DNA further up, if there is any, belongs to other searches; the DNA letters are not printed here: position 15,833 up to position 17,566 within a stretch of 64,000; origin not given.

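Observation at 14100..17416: Candidate undescribed defence-like cassette: TPR protein with an orphan type IIG target-recognition-like domain plus an overlapping SMC/ABC ATPase, inserted between a nitroreductase gene fragment and its intact copy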

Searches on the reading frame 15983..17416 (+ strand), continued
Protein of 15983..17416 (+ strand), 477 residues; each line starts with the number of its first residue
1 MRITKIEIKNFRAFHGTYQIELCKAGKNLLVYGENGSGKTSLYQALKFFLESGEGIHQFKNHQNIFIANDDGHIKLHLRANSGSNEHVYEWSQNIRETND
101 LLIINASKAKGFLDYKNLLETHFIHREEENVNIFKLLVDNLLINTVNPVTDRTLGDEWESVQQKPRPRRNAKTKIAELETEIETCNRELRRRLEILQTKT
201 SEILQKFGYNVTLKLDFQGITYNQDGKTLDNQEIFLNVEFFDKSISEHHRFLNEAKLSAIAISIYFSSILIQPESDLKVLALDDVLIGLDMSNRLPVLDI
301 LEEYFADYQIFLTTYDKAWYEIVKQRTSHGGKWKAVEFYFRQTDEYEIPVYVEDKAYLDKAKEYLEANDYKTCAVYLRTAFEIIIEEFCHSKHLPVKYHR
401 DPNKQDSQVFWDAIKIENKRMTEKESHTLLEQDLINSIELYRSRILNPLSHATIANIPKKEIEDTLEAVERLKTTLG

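Call 69: search_protein_families(library=pfam, proteins=[L007:4935-7970:+, L008:5653-8001:+, L009:4582-8001:+, L010:5491-8001:+, L012:5437-8001:+, L013:1526-3826:+, L025:4405-8001:+], max_evalue=0.001)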
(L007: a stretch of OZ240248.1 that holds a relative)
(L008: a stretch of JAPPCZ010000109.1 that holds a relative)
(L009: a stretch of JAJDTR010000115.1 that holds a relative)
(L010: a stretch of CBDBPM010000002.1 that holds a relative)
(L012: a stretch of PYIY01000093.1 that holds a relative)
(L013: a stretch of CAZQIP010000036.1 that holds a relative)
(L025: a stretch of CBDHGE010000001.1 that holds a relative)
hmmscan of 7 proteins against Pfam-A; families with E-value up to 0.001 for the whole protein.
L007:4935-7970:+ (1012 aa): 21 families
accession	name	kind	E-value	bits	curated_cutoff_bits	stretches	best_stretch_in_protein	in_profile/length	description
PF00515.34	TPR_1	-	2.8e-48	160.3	27.8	5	562-593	3-34/34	Tetratricopeptide repeat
PF13414.12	TPR_11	-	3e-45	152.1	26.8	5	470-502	6-38/42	TPR repeat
PF07719.23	TPR_2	-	1.9e-40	134.1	27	4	426-456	3-33/34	Tetratricopeptide repeat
PF13181.12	TPR_8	-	7.4e-33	110.3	25.7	4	560-593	1-34/34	Tetratricopeptide repeat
PF13431.12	TPR_17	-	4e-31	105.1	24.4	2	549-581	2-34/34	Tetratricopeptide repeat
PF13432.12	TPR_16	-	8.4e-20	71.3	32.7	3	464-512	3-51/65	Tetratricopeptide repeat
PF13424.12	TPR_12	-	1.3e-19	70.6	30.1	2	426-487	5-74/77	Tetratricopeptide repeat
PF13371.12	TPR_9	-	2.1e-14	53.7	35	0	569-619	4-54/73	Tetratricopeptide repeat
PF12950.13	TaqI_C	-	4.2e-13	50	26.5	1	741-884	2-118/118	TaqI-like C-terminal specificity domain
PF13428.12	TPR_14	-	5.5e-11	42.5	23.5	0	460-500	3-43/44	Tetratricopeptide repeat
PF14559.12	TPR_19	-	2.6e-10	40.9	25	0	471-512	4-45/68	Tetratricopeptide repeat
PF13174.12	TPR_6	-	7.4e-09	36.1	26.3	0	562-592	2-32/33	Tetratricopeptide repeat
PF25062.1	ARM_TT21_N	-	6.3e-06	26.5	40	1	420-613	23-221/222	Tetratricopeptide repeat protein 21 N-terminal ARM repeat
PF13374.12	TPR_10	-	8.7e-06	26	27.5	0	457-481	1-25/42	Tetratricopeptide repeat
PF14279.12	HNH_5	-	6.4e-05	23.3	27.5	1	6-49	1-45/56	HNH endonuclease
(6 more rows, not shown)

L008:5653-8001:+ (783 aa): 13 families
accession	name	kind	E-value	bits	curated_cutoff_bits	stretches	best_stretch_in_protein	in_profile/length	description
PF00515.34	TPR_1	-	4.1e-21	74.3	27.8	2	294-325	3-34/34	Tetratricopeptide repeat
PF07719.23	TPR_2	-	9.5e-20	69.5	27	2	326-359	1-34/34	Tetratricopeptide repeat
PF13181.12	TPR_8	-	1.5e-16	59.5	25.7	2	326-358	1-33/34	Tetratricopeptide repeat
PF13414.12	TPR_11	-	4.3e-15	55.6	26.8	2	333-369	1-37/42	TPR repeat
PF13432.12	TPR_16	-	2.1e-11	44.5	32.7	1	265-325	4-64/65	Tetratricopeptide repeat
PF12950.13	TaqI_C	-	3.9e-11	43.7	26.5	1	550-658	18-118/118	TaqI-like C-terminal specificity domain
PF08867.16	FRG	-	8.8e-11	43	25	1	31-115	2-86/94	FRG domain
PF13431.12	TPR_17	-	3.1e-09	36.8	24.4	0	315-346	2-33/34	Tetratricopeptide repeat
PF14559.12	TPR_19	-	1.2e-08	35.5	25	0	237-294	4-61/68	Tetratricopeptide repeat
PF13371.12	TPR_9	-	2.4e-08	34.3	35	0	333-383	2-52/73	Tetratricopeptide repeat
PF13428.12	TPR_14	-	3.1e-08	33.9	23.5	0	263-296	6-39/44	Tetratricopeptide repeat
PF13424.12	TPR_12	-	7.7e-05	23.2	30.1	0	236-285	15-65/77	Tetratricopeptide repeat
PF23914.1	TPR_CcmH_CycH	-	9e-05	22.8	42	1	303-360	27-84/158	Cytochrome c-type biogenesis protein H TPR domain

L009:4582-8001:+ (1140 aa): 29 families (the best 25 are shown)
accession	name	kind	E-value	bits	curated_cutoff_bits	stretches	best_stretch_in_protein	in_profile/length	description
PF00515.34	TPR_1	-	6.8e-149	478.7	27.8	16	591-624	1-34/34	Tetratricopeptide repeat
PF13414.12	TPR_11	-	6.8e-121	394.2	26.8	14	666-707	1-42/42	TPR repeat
PF07719.23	TPR_2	-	2.2e-114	364.7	27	12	319-351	1-33/34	Tetratricopeptide repeat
PF13181.12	TPR_8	-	2.2e-91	292.8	25.7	7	660-690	2-32/34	Tetratricopeptide repeat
PF13431.12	TPR_17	-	2e-84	271.4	24.4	5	308-339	2-33/34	Tetratricopeptide repeat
PF13371.12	TPR_9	-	5.7e-61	202.9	35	7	294-351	4-61/73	Tetratricopeptide repeat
PF13432.12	TPR_16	-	1e-60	202.1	32.7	8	291-346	3-58/65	Tetratricopeptide repeat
PF13424.12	TPR_12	-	2.6e-60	201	30.1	10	591-654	3-67/77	Tetratricopeptide repeat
PF13428.12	TPR_14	-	1.7e-32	109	23.5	0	190-223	8-41/44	Tetratricopeptide repeat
PF14559.12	TPR_19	-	1.7e-30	105.6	25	2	297-353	3-59/68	Tetratricopeptide repeat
PF13174.12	TPR_6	-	1e-23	82.7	26.3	0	321-351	2-32/33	Tetratricopeptide repeat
PF13374.12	TPR_10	-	1.4e-23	82.6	27.5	0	693-719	2-28/42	Tetratricopeptide repeat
PF12950.13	TaqI_C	-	1.4e-14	54.8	26.5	1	871-1015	1-118/118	TaqI-like C-terminal specificity domain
PF23914.1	TPR_CcmH_CycH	-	4.4e-14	53.1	42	0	314-417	45-151/158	Cytochrome c-type biogenesis protein H TPR domain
PF12569.14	NatA_aux_su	-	1.6e-13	50.9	33.3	0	533-583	202-252/515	N-terminal acetyltransferase A, auxiliary subunit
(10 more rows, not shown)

L010:5491-8001:+ (837 aa): 19 families
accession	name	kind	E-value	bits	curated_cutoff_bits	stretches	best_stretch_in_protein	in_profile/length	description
PF00515.34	TPR_1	-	1.9e-105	341.2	27.8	11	286-318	1-33/34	Tetratricopeptide repeat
PF13414.12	TPR_11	-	9.3e-84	275.3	26.8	11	225-266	1-42/42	TPR repeat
PF07719.23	TPR_2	-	1.4e-76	246.8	27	8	286-318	1-33/34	Tetratricopeptide repeat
PF13181.12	TPR_8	-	6.4e-69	222.8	25.7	7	218-250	1-33/34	Tetratricopeptide repeat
PF13431.12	TPR_17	-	7.7e-62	200.9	24.4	5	241-272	2-33/34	Tetratricopeptide repeat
PF13424.12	TPR_12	-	2.5e-42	143.4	30.1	5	184-247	3-74/77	Tetratricopeptide repeat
PF13432.12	TPR_16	-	6.4e-31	106.8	32.7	2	224-274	3-52/65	Tetratricopeptide repeat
PF13371.12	TPR_9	-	3.8e-28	97.7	35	1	200-250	11-61/73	Tetratricopeptide repeat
PF10516.15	SHNi-TPR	-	2.6e-16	59.3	21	0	193-212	3-22/38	SHNi-TPR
PF13174.12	TPR_6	-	9.5e-16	57.7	26.3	0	287-319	1-33/33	Tetratricopeptide repeat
PF13374.12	TPR_10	-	1.2e-15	57.4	27.5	0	218-247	2-31/42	Tetratricopeptide repeat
PF12950.13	TaqI_C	-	3.1e-15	56.9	26.5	1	568-712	1-118/118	TaqI-like C-terminal specificity domain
PF13428.12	TPR_14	-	1.4e-13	50.4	23.5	0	222-258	5-41/44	Tetratricopeptide repeat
PF25575.1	TPR_BSK1_C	-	1.1e-11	45.1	42.2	0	223-287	47-112/118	Serine/threonine-protein kinase BSK1-like, TPR repeats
PF14559.12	TPR_19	-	2.5e-08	34.6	25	0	230-272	3-45/68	Tetratricopeptide repeat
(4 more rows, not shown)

L012:5437-8001:+ (855 aa): 27 families (the best 25 are shown)
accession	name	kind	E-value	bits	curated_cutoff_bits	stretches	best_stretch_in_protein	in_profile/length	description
PF00515.34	TPR_1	-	1.3e-122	395.6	27.8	12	373-405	2-34/34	Tetratricopeptide repeat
PF13414.12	TPR_11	-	4.5e-105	343.6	26.8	11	41-77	3-39/42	TPR repeat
PF07719.23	TPR_2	-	4e-95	304.6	27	10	67-99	2-34/34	Tetratricopeptide repeat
PF13181.12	TPR_8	-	3.2e-82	264.2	25.7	9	373-405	2-34/34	Tetratricopeptide repeat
PF13431.12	TPR_17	-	3.9e-74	239.2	24.4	8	361-391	2-32/34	Tetratricopeptide repeat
PF13432.12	TPR_16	-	2.2e-47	159.5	32.7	5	208-265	3-60/65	Tetratricopeptide repeat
PF13424.12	TPR_12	-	4.7e-42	142.5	30.1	4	67-130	4-75/77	Tetratricopeptide repeat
PF13371.12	TPR_9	-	1.3e-31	108.9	35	2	346-405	3-62/73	Tetratricopeptide repeat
PF13428.12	TPR_14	-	1.4e-25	87.6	23.5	0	304-345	1-42/44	Tetratricopeptide repeat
PF14559.12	TPR_19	-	1.5e-23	83.3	25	1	386-441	5-60/68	Tetratricopeptide repeat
PF13374.12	TPR_10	-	2.9e-22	78.4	27.5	0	202-231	2-31/42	Tetratricopeptide repeat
PF13176.12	TPR_7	-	9e-20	69.5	27.9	0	376-405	3-32/36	Tetratricopeptide repeat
PF10516.15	SHNi-TPR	-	5.2e-19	67.9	21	0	316-333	13-30/38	SHNi-TPR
PF13174.12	TPR_6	-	3.6e-17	62.2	26.3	0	203-230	1-28/33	Tetratricopeptide repeat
PF12950.13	TaqI_C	-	6.4e-16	59.1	26.5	1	586-730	1-118/118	TaqI-like C-terminal specificity domain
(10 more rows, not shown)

L013:1526-3826:+ (767 aa): 21 families
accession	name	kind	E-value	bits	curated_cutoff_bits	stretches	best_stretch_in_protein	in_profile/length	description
PF00515.34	TPR_1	-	6.2e-49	162.4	27.8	4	259-291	1-33/34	Tetratricopeptide repeat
PF13414.12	TPR_11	-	7.5e-48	160.4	26.8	5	232-273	1-42/42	TPR repeat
PF07719.23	TPR_2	-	5.9e-42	138.8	27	5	259-291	1-33/34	Tetratricopeptide repeat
PF13181.12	TPR_8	-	1.7e-35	118.5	25.7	4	226-258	2-34/34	Tetratricopeptide repeat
PF13431.12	TPR_17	-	8.7e-35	116.5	24.4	4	248-280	2-34/34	Tetratricopeptide repeat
PF13432.12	TPR_16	-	3.7e-23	82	32.7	3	229-291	1-63/65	Tetratricopeptide repeat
PF13371.12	TPR_9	-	3.1e-19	69.2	35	3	235-292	5-62/73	Tetratricopeptide repeat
PF13676.11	TIR_2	-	1.2e-17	64.9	28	1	7-111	1-105/122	TIR domain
PF12950.13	TaqI_C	-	9.4e-16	58.6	26.5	1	498-642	1-118/118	TaqI-like C-terminal specificity domain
PF13424.12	TPR_12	-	1.5e-15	57.6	30.1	3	227-288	5-74/77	Tetratricopeptide repeat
PF13428.12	TPR_14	-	2.6e-13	49.6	23.5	0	161-198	5-42/44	Tetratricopeptide repeat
PF13174.12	TPR_6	-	1.2e-12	48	26.3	0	226-257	1-32/33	Tetratricopeptide repeat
PF14559.12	TPR_19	-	4e-10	40.3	25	0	204-259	4-59/68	Tetratricopeptide repeat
PF24575.1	TPR_Slam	-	3.3e-07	31.1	35.2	0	189-226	45-82/104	Surface lipoprotein assembly modifier, N-terminal TPR repeats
PF23914.1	TPR_CcmH_CycH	-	9.9e-07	29.2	42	1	164-258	57-154/158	Cytochrome c-type biogenesis protein H TPR domain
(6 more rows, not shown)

L025:4405-8001:+ (1199 aa): 32 families (the best 25 are shown)
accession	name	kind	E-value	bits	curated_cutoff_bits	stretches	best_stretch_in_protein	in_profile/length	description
PF00515.34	TPR_1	-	8.1e-173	554.5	27.8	17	512-544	2-34/34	Tetratricopeptide repeat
PF13414.12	TPR_11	-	4.5e-154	500.4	26.8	18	552-593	1-42/42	TPR repeat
PF07719.23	TPR_2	-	3.8e-129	410.8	27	11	512-544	2-34/34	Tetratricopeptide repeat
PF13181.12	TPR_8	-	3.6e-116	370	25.7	12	580-612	2-34/34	Tetratricopeptide repeat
PF13431.12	TPR_17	-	1.1e-106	340.7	24.4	12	398-430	2-34/34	Tetratricopeptide repeat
PF13432.12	TPR_16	-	1.3e-81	268.9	32.7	10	550-613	2-65/65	Tetratricopeptide repeat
PF13424.12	TPR_12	-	6e-61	203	30.1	7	512-575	4-75/77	Tetratricopeptide repeat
PF13371.12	TPR_9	-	5.9e-59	196.5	35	6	248-309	4-65/73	Tetratricopeptide repeat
PF13428.12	TPR_14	-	1.1e-39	131.1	23.5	0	547-586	3-42/44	Tetratricopeptide repeat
PF14559.12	TPR_19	-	2.2e-33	114.8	25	1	523-583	3-62/68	Tetratricopeptide repeat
PF25575.1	TPR_BSK1_C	-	6.7e-28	97.4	42.2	0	254-310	57-114/118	Serine/threonine-protein kinase BSK1-like, TPR repeats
PF13174.12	TPR_6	-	2.5e-21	75.2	26.3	0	377-407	2-32/33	Tetratricopeptide repeat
PF10516.15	SHNi-TPR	-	1.3e-20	73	21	0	561-575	17-31/38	SHNi-TPR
PF13374.12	TPR_10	-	1.8e-19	69.5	27.5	0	377-404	4-31/42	Tetratricopeptide repeat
PF01239.28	PPTA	-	5.7e-19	67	29.5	0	562-588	2-28/32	Protein prenyltransferase alpha subunit repeat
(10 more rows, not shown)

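Call 74: search_dna_similar(query=window:15983-17413:+, collection=plasmids, mode=protein, max_evalue=1e-10, max_rows=15)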
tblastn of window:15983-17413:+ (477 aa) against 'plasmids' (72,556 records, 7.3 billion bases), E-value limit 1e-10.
Records with a match: 3; places in all: 3; records where one place covers at least 80% of the query: 3.
Best place of each record, by identity: <60% 3.
By first word of the organism name: Nostoc 1; Thiospirochaeta 1; Prevotella 1.
By predicted mobility (MOB-suite, as given by PLSDB): non-mobilizable 2; conjugative 1.
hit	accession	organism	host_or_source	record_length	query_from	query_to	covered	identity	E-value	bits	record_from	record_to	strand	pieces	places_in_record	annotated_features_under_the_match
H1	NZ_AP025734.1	Nostoc cf. commune SO-36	-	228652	1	476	100%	47.6%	5e-131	425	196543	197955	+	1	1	AAA family ATPase | TaqI-like C-terminal specificity domain-containing protein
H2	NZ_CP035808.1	Thiospirochaeta perfilievii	cell culture,Thiodendron" bacterial ...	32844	2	476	100%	27.5%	8e-22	106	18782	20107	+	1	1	ATP-binding protein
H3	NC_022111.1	Prevotella sp. oral taxon 299 str. F0039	Homo sapiens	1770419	3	385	80%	29.0%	2e-27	124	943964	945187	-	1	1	none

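Call 75: search_dna_similar(query=window:15983-17413:+, collection=phages, mode=protein, max_evalue=1e-8, max_rows=10)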
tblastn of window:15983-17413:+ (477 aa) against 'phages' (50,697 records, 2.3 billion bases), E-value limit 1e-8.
No match.

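Call 76: get_annotated_region(hit=H1, flank=9000)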
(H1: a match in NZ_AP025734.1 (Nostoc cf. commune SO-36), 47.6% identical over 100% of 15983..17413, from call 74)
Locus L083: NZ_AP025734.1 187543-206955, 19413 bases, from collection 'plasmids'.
description: Nostoc cf. commune SO-36 plasmid pANSO36B, complete sequence
organism: Nostoc cf. commune SO-36 (NCBI taxid 449208)
taxonomy: Bacteria; Cyanobacteriota; Cyanophyceae; Nostocales; Nostocaceae; Nostoc; Nostoc commune; Nostoc cf. commune SO-36
host: -; source: -; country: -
typing (MOB-suite, as given by PLSDB): conjugative; relaxase MOBP; mating-pair formation MPF_T
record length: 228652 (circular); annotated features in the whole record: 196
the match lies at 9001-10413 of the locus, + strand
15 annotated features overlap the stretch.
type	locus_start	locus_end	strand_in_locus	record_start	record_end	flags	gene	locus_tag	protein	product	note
CDS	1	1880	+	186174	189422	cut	-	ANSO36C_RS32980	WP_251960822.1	hypothetical protein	-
CDS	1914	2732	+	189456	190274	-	-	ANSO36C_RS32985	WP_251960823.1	hypothetical protein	-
CDS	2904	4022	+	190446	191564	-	-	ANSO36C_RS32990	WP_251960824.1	hypothetical protein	-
CDS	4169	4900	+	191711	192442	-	-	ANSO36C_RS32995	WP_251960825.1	hypothetical protein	-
CDS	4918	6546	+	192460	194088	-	-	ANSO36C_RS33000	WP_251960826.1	TrbI/VirB10 family protein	-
CDS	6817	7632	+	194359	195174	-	-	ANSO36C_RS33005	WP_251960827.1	hypothetical protein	-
CDS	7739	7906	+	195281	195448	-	-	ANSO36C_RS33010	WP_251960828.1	hypothetical protein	-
CDS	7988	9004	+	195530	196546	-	-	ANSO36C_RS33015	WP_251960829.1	TaqI-like C-terminal specificity domain-containing protein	-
CDS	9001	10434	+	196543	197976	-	-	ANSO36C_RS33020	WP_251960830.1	AAA family ATPase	-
CDS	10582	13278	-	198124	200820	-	-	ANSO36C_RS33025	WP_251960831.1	ATP-binding protein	-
CDS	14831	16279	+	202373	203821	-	-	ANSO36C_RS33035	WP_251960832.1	AAA family ATPase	-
CDS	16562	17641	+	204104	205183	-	-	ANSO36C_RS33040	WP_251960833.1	hypothetical protein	-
CDS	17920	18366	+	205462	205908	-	-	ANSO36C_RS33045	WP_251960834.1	DUF1257 domain-containing protein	-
CDS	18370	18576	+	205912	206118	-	-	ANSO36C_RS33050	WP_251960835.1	DUF2997 domain-containing protein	-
CDS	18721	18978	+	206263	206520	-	-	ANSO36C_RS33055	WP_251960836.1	hypothetical protein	-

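Call 77: get_annotated_region(hit=H2, flank=8000)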
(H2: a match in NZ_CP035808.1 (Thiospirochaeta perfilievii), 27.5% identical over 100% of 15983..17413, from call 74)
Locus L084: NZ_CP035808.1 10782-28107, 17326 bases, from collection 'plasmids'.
description: Thiospirochaeta perfilievii strain P plasmid pSpe, complete sequence
organism: Thiospirochaeta perfilievii (NCBI taxid 252967)
taxonomy: Bacteria; Spirochaetota; Spirochaetia; Spirochaetales; Spirochaetaceae; Thiospirochaeta; Thiospirochaeta perfilievii
host: -; source: cell culture,Thiodendron" bacterial sulfur mat from mineral sulfide spring; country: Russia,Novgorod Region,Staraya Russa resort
typing (MOB-suite, as given by PLSDB): non-mobilizable
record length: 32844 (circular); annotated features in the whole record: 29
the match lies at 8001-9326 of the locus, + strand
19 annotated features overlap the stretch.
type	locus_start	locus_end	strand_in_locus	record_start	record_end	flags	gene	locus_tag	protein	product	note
CDS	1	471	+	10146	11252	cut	-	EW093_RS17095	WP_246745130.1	DNA cytosine methyltransferase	GO:0006304 - DNA modification [Evidence IEA]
CDS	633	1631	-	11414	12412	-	-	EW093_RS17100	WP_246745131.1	PDDEXK nuclease domain-containing protein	-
CDS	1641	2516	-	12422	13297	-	-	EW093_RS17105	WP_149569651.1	hypothetical protein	-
CDS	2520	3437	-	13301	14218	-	-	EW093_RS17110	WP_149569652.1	AAA family ATPase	-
CDS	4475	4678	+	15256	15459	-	-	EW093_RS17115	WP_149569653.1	helix-turn-helix transcriptional regulator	-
CDS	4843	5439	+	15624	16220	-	-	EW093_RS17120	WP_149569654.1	recombinase family protein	GO:0006310 - DNA recombination [Evidence IEA]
CDS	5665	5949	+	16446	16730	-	-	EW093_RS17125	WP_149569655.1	hypothetical protein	-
CDS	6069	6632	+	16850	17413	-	-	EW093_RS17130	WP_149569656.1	hypothetical protein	-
CDS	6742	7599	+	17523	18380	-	-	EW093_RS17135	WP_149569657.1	hypothetical protein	-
CDS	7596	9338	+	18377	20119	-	-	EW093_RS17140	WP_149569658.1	ATP-binding protein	-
CDS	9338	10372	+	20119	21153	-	-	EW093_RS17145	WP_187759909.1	BT4734/BF3469 family protein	-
CDS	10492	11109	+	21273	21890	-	-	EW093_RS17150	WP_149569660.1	hypothetical protein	-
CDS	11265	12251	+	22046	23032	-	-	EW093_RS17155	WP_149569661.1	reverse transcriptase domain-containing protein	-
CDS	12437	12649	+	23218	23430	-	-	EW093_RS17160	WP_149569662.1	hypothetical protein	-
CDS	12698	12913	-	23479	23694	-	-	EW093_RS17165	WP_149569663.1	hypothetical protein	-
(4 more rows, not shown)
